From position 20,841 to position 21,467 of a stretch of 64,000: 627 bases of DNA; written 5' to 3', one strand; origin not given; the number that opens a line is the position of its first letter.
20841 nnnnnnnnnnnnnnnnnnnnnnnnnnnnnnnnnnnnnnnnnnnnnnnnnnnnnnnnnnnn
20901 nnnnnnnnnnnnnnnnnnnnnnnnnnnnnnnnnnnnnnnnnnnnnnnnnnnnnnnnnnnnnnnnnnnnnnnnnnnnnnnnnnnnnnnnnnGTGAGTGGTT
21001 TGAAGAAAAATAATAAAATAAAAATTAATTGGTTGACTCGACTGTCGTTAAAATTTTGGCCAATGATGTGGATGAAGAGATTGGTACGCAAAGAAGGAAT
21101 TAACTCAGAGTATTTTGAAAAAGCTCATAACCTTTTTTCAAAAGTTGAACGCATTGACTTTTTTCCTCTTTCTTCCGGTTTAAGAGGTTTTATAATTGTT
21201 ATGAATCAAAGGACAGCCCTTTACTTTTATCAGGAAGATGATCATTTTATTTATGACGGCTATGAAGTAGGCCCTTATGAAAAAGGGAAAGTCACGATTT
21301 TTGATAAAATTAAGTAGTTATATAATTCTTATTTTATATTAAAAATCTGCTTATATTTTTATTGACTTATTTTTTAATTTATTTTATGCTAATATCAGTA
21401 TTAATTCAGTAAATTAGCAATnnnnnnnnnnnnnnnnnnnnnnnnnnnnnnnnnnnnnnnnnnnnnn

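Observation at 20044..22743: AT-rich five-gene islet: three uncharacterised small proteins (one with a C-x3-C-x2-C Cys cluster and GGE motif) directly upstream of an AbiEi/AbiEii abortive-infection pair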

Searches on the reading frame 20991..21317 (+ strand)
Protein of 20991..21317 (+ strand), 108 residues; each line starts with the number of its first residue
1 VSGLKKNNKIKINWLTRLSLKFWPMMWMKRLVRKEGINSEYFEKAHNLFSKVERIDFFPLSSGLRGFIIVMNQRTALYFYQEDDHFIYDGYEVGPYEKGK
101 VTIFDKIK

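Call 3: search_protein_families(library=pfam, proteins=[window:20991-21317:+], max_evalue=1)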
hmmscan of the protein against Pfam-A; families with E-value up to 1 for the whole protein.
window:20991-21317:+ (108 aa): 0 families

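Call 4: search_protein_families(library=padloc, proteins=[window:20991-21317:+], max_evalue=1)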
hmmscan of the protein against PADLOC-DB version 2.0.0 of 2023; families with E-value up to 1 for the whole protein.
window:20991-21317:+ (108 aa): 0 families

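Call 6: search_protein_families(library=ncbifam, proteins=[window:20991-21317:+], max_evalue=1)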
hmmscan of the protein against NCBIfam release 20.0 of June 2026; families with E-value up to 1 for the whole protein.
window:20991-21317:+ (108 aa): 0 families

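Call 7: search_protein_families(library=phrogs, proteins=[window:20991-21317:+], max_evalue=1)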
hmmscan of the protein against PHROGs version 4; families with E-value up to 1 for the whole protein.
window:20991-21317:+ (108 aa): 3 families
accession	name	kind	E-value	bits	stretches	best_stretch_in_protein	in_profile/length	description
phrog_17894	-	unknown function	0.046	15.5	1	8-37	4-33/138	-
phrog_30611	-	unknown function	0.13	13.7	1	30-80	22-72/121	-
phrog_4865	-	unknown function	0.39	12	1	22-53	59-90/109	-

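Call 16: find_homologous_proteins(query=window:20991-21317:+, max_evalue=0.01)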
Query window:20991-21317:+ (108 aa): 35 proteins with E <= 0.01 among 44 candidates.
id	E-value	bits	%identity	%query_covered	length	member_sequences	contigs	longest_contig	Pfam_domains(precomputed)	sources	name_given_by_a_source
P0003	7.9e-50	185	100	78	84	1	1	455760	-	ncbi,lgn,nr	ncbi:MAG: hypothetical protein U5L76_01450 [Patescibacteria group bacterium]|nr:hypothetical protein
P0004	4.3e-38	148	62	93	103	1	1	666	-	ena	-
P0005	8.6e-38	147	66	92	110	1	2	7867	-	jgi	-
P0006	2.4e-37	145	79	75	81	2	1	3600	-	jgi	-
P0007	2.6e-36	142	59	94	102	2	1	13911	-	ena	-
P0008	3.4e-36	141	63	93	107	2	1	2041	-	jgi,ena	-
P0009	4.1e-36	141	61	94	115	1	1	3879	-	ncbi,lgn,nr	ncbi:MAG: hypothetical protein Q8O32_00360 [bacterium]|nr:hypothetical protein [bacterium]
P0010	4.3e-36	141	60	94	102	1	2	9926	-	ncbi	ncbi:MAG: hypothetical protein V3T98_02370 [Candidatus Paceibacterota bacterium]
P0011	8.7e-36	140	62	93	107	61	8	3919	-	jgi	-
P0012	3.3e-35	138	59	92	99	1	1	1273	-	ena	-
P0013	1.3e-34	136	56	94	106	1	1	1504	-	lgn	-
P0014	2.6e-33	132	58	94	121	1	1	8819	-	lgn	-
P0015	2.7e-33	132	58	92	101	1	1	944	-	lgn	-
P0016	3.6e-32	128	57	94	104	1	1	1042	-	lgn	-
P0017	9.4e-32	127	55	93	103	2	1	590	-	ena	-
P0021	4.3e-30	122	53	91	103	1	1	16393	-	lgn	-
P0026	3.7e-28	116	55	90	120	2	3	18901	-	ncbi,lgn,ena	ncbi:MAG: hypothetical protein AAB686_03700 [Patescibacteria group bacterium]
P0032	3.5e-24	103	51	90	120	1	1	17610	-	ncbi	ncbi:MAG: hypothetical protein WDZ40_02955 [Candidatus Spechtbacterales bacterium]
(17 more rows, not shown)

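Call 17: find_encoding_contigs(protein=P0026, flank=6000, max_places=3)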
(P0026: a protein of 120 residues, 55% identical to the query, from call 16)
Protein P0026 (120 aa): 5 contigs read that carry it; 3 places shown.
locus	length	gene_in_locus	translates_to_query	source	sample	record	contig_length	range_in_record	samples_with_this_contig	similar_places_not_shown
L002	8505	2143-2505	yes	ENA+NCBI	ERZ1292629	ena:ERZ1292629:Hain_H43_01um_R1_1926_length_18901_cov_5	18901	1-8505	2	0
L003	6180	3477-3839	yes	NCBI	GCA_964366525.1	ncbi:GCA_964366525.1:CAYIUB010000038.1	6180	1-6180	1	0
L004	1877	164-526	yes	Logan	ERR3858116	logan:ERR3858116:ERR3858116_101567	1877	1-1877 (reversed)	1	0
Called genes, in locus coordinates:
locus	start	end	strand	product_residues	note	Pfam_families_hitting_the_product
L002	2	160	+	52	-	?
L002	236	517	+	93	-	PF25212:HVO_A0114 (weak), PF01022:HTH_5 (weak)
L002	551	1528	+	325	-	-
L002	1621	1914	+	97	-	-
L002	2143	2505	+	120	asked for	-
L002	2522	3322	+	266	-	PF04480:DUF559 (weak), PF18741:MTES_1575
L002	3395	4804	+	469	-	PF18915:DUF5667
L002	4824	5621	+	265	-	-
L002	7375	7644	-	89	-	-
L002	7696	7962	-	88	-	-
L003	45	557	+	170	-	PF00856:SET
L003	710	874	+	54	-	-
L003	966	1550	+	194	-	-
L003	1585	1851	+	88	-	PF01022:HTH_5 (weak), PF25212:HVO_A0114 (weak)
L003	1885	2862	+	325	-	-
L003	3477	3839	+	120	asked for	-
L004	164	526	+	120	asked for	-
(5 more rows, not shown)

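Call 18: find_encoding_contigs(protein=P0032, flank=6000, max_places=3)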
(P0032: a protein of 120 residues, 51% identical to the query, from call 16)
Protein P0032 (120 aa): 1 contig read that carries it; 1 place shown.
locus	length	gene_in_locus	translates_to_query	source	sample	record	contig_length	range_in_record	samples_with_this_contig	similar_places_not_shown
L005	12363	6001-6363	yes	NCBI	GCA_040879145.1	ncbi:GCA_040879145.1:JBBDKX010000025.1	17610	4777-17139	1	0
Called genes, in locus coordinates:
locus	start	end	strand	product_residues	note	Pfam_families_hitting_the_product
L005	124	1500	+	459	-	PF02618:YceG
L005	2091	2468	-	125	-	PF24585:YunG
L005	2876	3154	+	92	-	PF01541:GIY-YIG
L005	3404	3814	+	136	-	PF01909:NTP_transf_2 (weak), PF18765:Polbeta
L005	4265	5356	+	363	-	-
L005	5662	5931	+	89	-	PF01022:HTH_5 (faint), PF01047:MarR (weak), PF13412:HTH_24 (weak), PF25212:HVO_A0114 (faint)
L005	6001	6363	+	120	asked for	-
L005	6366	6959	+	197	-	-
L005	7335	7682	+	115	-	PF03819:MazG (weak), PF12643:MazG-like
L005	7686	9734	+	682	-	PF01541:GIY-YIG (faint), PF04851:ResIII (faint), PF09848:SLFN-g3_helicase, PF00717:Peptidase_S24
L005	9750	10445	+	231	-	-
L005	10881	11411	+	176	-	-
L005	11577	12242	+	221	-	PF00837:T4_deiodinase, PF00578:AhpC-TSA, PF08534:Redoxin (weak)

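Call 19: find_encoding_contigs(protein=P0021, flank=6000, max_places=3)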
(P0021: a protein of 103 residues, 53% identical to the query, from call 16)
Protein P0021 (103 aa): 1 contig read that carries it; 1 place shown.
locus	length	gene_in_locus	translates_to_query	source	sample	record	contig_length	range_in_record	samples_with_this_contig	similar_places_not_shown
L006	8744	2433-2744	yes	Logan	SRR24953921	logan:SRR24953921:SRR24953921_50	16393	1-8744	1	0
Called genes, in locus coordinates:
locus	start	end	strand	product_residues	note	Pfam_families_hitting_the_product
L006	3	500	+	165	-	?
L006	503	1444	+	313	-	PF01087:GalP_UDP_transf, PF16285:DUF4931_N, PF16268:DUF4921 (weak)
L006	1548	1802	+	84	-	-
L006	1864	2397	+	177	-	PF10543:ORF6N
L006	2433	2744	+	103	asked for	-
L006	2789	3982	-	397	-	PF00579:tRNA-synt_1b, PF22421:SYY_C-terminal, PF01479:S4 (faint)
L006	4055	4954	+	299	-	PF00480:ROK, PF02685:Glucokinase (weak)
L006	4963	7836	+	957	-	PF00912:Transgly, PF00905:Transpeptidase, PF17957:Big_7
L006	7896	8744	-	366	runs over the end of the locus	PF00712:DNA_pol3_beta, PF02767:DNA_pol3_beta_2, PF02768:DNA_pol3_beta_3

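Call 20: find_encoding_contigs(protein=P0007, flank=6000, max_places=3)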
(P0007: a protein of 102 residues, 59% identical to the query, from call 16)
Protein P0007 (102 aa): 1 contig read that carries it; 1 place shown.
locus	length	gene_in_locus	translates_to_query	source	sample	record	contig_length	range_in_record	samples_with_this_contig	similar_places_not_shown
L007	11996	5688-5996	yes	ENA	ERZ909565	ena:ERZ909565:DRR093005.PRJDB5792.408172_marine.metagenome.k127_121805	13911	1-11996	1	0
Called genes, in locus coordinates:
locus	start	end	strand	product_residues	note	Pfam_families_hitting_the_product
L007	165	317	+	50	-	-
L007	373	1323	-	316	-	PF01820:Dala_Dala_lig_N, PF02655:ATP-grasp_3 (weak), PF07478:Dala_Dala_lig_C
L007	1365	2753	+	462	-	PF01336:tRNA_anti-codon, PF00152:tRNA-synt_2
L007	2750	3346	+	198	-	PF00334:NDK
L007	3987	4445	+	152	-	-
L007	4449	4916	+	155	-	PF00293:NUDIX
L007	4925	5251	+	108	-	PF06163:DUF977 (weak), PF13412:HTH_24, PF04703:FaeA (weak), PF08279:HTH_11, PF08220:HTH_DeoR (weak)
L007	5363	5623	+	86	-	PF12840:HTH_20 (faint), PF01022:HTH_5 (weak), PF13412:HTH_24 (faint)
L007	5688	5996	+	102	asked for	-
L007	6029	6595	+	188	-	PF00561:Abhydrolase_1 (faint), PF06821:Ser_hydrolase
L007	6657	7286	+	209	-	PF02163:Peptidase_M50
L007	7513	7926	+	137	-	PF00164:Ribosom_S12_S23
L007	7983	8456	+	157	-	PF00177:Ribosomal_S7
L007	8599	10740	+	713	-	PF00009:GTP_EFTU, PF22042:EF-G_D2, PF03144:GTP_EFTU_D2, PF14492:EFG_III, PF03764:EFG_IV, PF00679:EFG_C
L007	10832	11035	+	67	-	-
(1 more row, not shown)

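Call 43: find_related_loci(query=A5, collection=metagenome_contigs, flank=5000)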
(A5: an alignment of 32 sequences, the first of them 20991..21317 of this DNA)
Query A5 (108 aa) in metagenome_contigs; peptide patterns used: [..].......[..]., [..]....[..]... (x = any residue, [..] = any of these).
301 stretches matched a pattern; 105 encode a relative of the query (tblastn E <= 1e-3); the best 80 are kept; 80 distinct loci.
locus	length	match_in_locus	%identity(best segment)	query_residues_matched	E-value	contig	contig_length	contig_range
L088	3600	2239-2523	77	14-108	2e-49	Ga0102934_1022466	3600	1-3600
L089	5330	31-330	60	8-107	1e-41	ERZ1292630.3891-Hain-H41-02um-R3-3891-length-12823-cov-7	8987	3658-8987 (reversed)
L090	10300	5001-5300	60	8-107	2e-41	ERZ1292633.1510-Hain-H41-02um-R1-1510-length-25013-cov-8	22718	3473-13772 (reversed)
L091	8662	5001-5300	63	9-108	3e-41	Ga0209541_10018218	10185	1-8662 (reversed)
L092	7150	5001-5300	63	9-108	3e-41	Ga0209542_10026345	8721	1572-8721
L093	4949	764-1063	62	9-108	1e-40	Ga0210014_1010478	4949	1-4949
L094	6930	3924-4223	62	9-108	1e-40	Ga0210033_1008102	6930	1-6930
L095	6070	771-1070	62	9-108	1e-40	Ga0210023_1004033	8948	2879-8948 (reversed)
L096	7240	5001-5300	62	9-108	1e-40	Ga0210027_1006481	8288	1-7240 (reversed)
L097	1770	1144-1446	57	8-108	4e-41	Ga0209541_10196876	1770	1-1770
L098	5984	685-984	62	9-108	1e-40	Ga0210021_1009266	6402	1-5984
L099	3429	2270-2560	64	9-105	2e-40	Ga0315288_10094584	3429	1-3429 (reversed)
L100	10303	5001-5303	60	8-108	2e-40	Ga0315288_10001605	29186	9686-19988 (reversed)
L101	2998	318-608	64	9-105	2e-40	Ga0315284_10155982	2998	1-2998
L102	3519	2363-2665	62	8-108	2e-40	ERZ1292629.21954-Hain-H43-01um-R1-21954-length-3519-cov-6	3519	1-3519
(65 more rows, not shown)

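Call 50: predict_structure(alignment_id=A5)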
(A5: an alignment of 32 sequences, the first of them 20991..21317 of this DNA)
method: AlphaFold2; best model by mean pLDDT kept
length: 108 residues; sequences in the alignment: 32
mean_pLDDT: 84.0   pTM: 0.61
mean pLDDT of the five models: 84.0, 80.5, 75.3, 72.9, 71.2
residues with pLDDT >= 90: 46; 70-90: 48; 50-70: 13; < 50: 1
segments of 3 or more residues with pLDDT < 50: none
pLDDT, mean of each block of 10 residues (from residue 1): 54 75 80 80 86 93 90 96 95 94 78
secondary structure, 60 per line:
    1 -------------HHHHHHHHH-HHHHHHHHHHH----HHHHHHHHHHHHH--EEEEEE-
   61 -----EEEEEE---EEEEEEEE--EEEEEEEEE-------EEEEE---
elements in order: H14-22 H24-34 H39-51 E54-59 E66-71 E75-82 E85-93 E101-105

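Call 52: search_solved_structures(query=A5, max_evalue=10)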
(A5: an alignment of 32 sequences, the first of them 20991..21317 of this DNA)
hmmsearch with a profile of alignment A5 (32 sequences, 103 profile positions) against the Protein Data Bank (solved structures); distinct sequences matched with E-value up to 10: 14.
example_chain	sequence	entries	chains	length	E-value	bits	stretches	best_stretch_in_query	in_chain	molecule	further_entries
6lkp_A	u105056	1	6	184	0.08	16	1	56-87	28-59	DNA protection during starvation protein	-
5hjf_A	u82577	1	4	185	0.23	14.5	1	57-87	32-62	Ferritin, Dps family protein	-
5hjh_A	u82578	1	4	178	0.25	14.4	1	58-87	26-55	Ferritin, Dps family protein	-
5i4j_A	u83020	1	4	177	0.25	14.4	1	58-87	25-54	Ferritin, Dps family protein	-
7tik_A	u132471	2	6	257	0.28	14.3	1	57-87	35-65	Ferritin, Dps family protein and Spike protein S2' chimera | Scaffolded Spike protein S2' HR1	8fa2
3q3g_D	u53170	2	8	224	0.29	14.2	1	67-97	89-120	Antibody Heavy chain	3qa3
8fa1_A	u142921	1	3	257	0.31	14.1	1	57-87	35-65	Ferritin, Dps family protein and Spike protein S2' chimera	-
7rzs_A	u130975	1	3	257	0.31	14.1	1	57-87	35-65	SARS-CoV-2 HR1 L938F linked to a scaffold,Spike protein S2'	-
7rzt_A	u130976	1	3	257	0.32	14.1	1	57-87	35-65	SARS-CoV-2 HR1 S940F linked to a scaffold,Spike protein S2'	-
7rzu_A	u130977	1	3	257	0.32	14.1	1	57-87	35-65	SARS-CoV-2 HR1 A942S linked to a scaffold,Spike protein S2'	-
7rzq_A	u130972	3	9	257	0.32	14.1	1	57-87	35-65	SARS-CoV-2 HR1 linked to a scaffold,Spike protein S2' | Scaffolded Spike protein S2' HR1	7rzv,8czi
7rzr_A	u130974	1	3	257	0.33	14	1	57-87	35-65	SARS-CoV-2 HR1 D936Y linked to a scaffold,Spike protein S2'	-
6sz9_A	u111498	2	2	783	0.85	12.7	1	17-64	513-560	IcmO (DotL)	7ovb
2ze0_A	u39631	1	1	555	1.1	12.3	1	70-89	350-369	Alpha-glucosidase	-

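Call 58: fold_search(model_id=the predicted structure, library=pdb)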
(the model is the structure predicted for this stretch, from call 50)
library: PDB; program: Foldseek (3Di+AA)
matches with E <= 10: 339; with E <= 0.001: 0
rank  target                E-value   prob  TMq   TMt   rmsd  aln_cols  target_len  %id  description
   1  9pdi_B                6.0e-01  0.15  0.19  0.07  13.6        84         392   11  Nub1/Fat10-processing human 26S proteasome with Rpt2 at top of spiral staircase and partially unfolded Eos (AAA+ motor (released 2025-11-19)
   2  8avg_B                8.0e-01  0.85  0.29  0.05   2.9        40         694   15  Cryo-EM structure of mouse Elp123 with bound SAM (released 2022-12-07)
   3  6kjx                  1.4e+00  0.21  0.25  0.20  10.8        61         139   15  Galectin-13 variant C138S (released 2019-10-16)
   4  5eo7_A                1.4e+00  0.20  0.21  0.09   4.8        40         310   12  Crystal structure of AOL (released 2016-06-29)
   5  9m6k_A                1.5e+00  0.57  0.27  0.08   3.7        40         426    5  Cryo-EM structure of bacteriophage NF5 portal (released 2025-12-17)
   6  6kjy                  1.5e+00  0.20  0.25  0.20  10.7        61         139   15  Galectin-13 variant C136S/C138S (released 2019-10-16)
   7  6ljq_A                1.7e+00  0.21  0.26  0.20  10.9        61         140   16  human galectin-16 R55N (released 2020-10-14)
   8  3ham_A                1.7e+00  0.18  0.24  0.10   6.4        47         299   19  Structure of the gentamicin-APH(2")-IIa complex (released 2009-07-28)
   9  3tdv_A                1.8e+00  0.15  0.23  0.10   6.7        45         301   18  Structure of the GDP complex of wild-type aminoglycoside 2'-phosphotransferase-IIIa (released 2012-03-07)
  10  3hav_B                1.9e+00  0.21  0.25  0.11   6.3        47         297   19  Structure of the streptomycin-ATP-APH(2")-IIa ternary complex (released 2009-11-17)
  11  4b1m_A                2.1e+00  0.18  0.24  0.17   9.9        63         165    8  CARBOHYDRATE BINDING MODULE CBM66 FROM BACILLUS SUBTILIS (released 2012-12-12)
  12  6ygc_C                2.1e+00  0.14  0.25  0.33   5.5        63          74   13  Crystal structure of the NatC complex bound to Arl3 peptide and CoA (released 2020-10-28)
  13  3aqg_A                2.2e+00  0.10  0.17  0.14   7.4        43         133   16  Crystal structure of human pancreatic secretory protein ZG16b (released 2010-12-08)
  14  4azz_A                2.3e+00  0.20  0.24  0.17   6.8        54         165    7  Carbohydrate binding module CBM66 from Bacillus subtilis (released 2012-07-25)
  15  3tdv_B                2.3e+00  0.14  0.23  0.10   5.2        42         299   19  Structure of the GDP complex of wild-type aminoglycoside 2'-phosphotransferase-IIIa (released 2012-03-07)
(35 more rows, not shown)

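Call 60: find_related_loci(query=A5, collection=viral_contigs, flank=5000)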
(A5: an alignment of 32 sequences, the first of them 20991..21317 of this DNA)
Query A5 (108 aa) in viral_contigs; peptide patterns used: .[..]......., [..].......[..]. (x = any residue, [..] = any of these).
72 stretches matched a pattern, but none encodes a relative of the query by tblastn (E <= 1e-3).

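Call 87: search_protein_families(library=pfam, alignment_id=A7, max_evalue=0.001)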
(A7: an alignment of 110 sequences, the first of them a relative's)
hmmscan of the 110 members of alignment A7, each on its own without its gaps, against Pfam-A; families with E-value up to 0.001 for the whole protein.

A. member 1, L007:5363-5623:+ (86 aa): 6 families
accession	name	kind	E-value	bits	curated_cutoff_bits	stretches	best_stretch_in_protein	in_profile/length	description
PF01022.26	HTH_5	-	5.1e-06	26.7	22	1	15-60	3-47/47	Bacterial regulatory protein, arsR family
PF12840.13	HTH_20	-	1.8e-05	25.1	27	1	11-59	1-49/51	Helix-turn-helix domain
PF13412.12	HTH_24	-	2.4e-05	24.3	21.9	1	13-49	2-38/48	Winged helix-turn-helix DNA-binding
PF24035.1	DUF7344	-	2.5e-05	25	27.8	1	9-39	2-31/76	Domain of unknown function (DUF7344)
PF14947.12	HTH_45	-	6.1e-05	23.4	25.5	1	18-64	10-55/77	Winged helix-turn-helix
PF25212.1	HVO_A0114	-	0.00014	22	27.6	1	6-64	15-72/84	HVO_A0114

B. families by the number of members that match (of 110 scanned): 100 families (the first 25 are shown)
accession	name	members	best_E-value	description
PF01022.26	HTH_5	11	1.9e-07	Bacterial regulatory protein, arsR family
PF21018.2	BipA_C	10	1.7e-42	TypA/BipA C-terminal domain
PF00679.30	EFG_C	10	2.1e-20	Elongation factor G C-terminus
PF12840.13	HTH_20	8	1.8e-08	Helix-turn-helix domain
PF25212.1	HVO_A0114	8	7.8e-08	HVO_A0114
PF13412.12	HTH_24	8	1.3e-05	Winged helix-turn-helix DNA-binding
PF03144.31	GTP_EFTU_D2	7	9e-16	Elongation factor Tu domain 2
PF22042.2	EF-G_D2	7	1.6e-10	Elongation factor G domain 2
PF01145.31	Band_7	6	8e-40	SPFH domain / Band 7 family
PF13421.11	Band_7_1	6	1.2e-05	SPFH domain-Band 7 family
PF00009.33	GTP_EFTU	5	1.9e-52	Elongation factor Tu GTP binding domain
PF01047.28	MarR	5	9.4e-08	MarR family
PF09364.15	XFP_N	4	8.4e-132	XFP N-terminal domain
PF02557.22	VanY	4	1.1e-25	D-alanyl-D-alanine carboxypeptidase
PF18741.7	MTES_1575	4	1.7e-13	REase_MTES_1575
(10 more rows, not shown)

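Call 88: search_protein_families(library=padloc, alignment_id=A7, max_evalue=0.00001)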
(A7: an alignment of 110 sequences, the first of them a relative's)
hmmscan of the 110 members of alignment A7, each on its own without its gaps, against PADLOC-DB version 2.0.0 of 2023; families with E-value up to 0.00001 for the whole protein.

A. member 1, L007:5363-5623:+ (86 aa): 2 families
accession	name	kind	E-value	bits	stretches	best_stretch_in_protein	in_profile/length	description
PDLC01438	Csa3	-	1.5e-07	29.8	1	4-74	138-204/305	"CAS-I,CAS-II,CAS-III,CAS-IV,CAS-V,CAS-VI; associated_signaling"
PDLC01434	CasR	-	6.8e-07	27.3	1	13-65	127-178/191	"CAS-I,CAS-II,CAS-III,CAS-IV,CAS-V,CAS-VI; associated_signaling"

B. families by the number of members that match (of 110 scanned): 46 families (the first 25 are shown)
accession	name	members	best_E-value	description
PDLC01438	Csa3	11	2.1e-11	"CAS-I,CAS-II,CAS-III,CAS-IV,CAS-V,CAS-VI; associated_signaling"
PDLC01434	CasR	7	1.2e-07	"CAS-I,CAS-II,CAS-III,CAS-IV,CAS-V,CAS-VI; associated_signaling"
PDLC01720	Csa3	6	6.5e-12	Csa3_1_CAS-I-II-III-IV-V-VI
PDLC01879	CARF3--CARF_TM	6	1.6e-09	-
PDLC01850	CARF3--CARF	6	6.5e-09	-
PDLC01875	CARF3--CARF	3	4.9e-08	-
PDLC04836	PDC-S04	2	2.1e-36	-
PDLC04837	PDC-S04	2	7.4e-35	-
PDLC04840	PDC-S04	2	4.6e-30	-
PDLC03963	SoFic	2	8.7e-28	-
PDLC04839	PDC-S04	2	9.8e-16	-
PDLC04966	PDC-S24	2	4e-12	-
PDLC05009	PDC-S37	2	8.9e-08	-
PDLC04838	PDC-S04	2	9.2e-08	-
PDLC04856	PDC-S05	1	4.3e-57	-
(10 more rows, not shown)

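Call 98: search_dna_similar(query=window:20991-21317:+, collection=phages, mode=protein, max_evalue=0.001, max_rows=10)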
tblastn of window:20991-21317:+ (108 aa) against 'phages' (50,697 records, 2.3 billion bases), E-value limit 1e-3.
No match.

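Call 99: search_dna_similar(query=window:20991-21317:+, collection=plasmids, mode=protein, max_evalue=0.001, max_rows=10)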
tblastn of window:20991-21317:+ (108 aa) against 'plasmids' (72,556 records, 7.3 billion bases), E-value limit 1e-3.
No match.

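Call 104: fold_search(model_id=the predicted structure, library=viral)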
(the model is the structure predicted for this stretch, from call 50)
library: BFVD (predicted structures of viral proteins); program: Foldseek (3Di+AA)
matches with E <= 10: 612; with E <= 0.001: 0
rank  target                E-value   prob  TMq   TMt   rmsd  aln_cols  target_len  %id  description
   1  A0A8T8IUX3            1.9e-01  0.30  0.21  0.18  17.5       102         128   12  Uncharacterized protein [Pseudomonas phage phiGM22-3]
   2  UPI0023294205         2.6e-01  0.33  0.25  0.29   7.2        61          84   16  (no name look-up for this kind of identifier)
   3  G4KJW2                5.0e-01  0.33  0.22  0.31  15.4        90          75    9  (no name in the UniProt tables at hand)
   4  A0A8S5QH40            5.0e-01  0.23  0.21  0.19   6.0        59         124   15  Uncharacterized protein [Siphoviridae sp. cteHV32]
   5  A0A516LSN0            6.3e-01  0.15  0.20  0.25  11.9        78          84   12  (no name in the UniProt tables at hand)
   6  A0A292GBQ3            6.3e-01  0.14  0.20  0.26  11.2        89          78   12  (no name in the UniProt tables at hand)
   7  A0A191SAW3            6.7e-01  0.18  0.23  0.26  16.0        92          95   15  (no name in the UniProt tables at hand)
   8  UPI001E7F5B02         7.1e-01  0.33  0.24  0.06   9.5        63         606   10  (no name look-up for this kind of identifier)
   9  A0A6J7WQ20            7.1e-01  0.10  0.17  0.23  11.3        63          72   21  Uncharacterized protein [uncultured Caudovirales phage]
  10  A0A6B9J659            7.5e-01  0.96  0.30  0.32   1.8        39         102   15  Uncharacterized protein [Rhizobium phage RL2RES]
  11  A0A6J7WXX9            7.5e-01  0.44  0.30  0.44   5.1        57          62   18  Uncharacterized protein [uncultured Caudovirales phage]
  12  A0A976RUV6            7.5e-01  0.20  0.23  0.13   7.8        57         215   12  (no name in the UniProt tables at hand)
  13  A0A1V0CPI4            7.5e-01  0.18  0.30  0.23  12.4       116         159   10  (no name in the UniProt tables at hand)
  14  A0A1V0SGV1            7.5e-01  0.11  0.18  0.06  17.8        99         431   13  Uncharacterized protein [Hokovirus HKV1]
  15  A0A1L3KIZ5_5          7.5e-01  0.09  0.22  0.04  13.4       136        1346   11  Replicase polyprotein 1ab [Wenling nido-like virus 1]
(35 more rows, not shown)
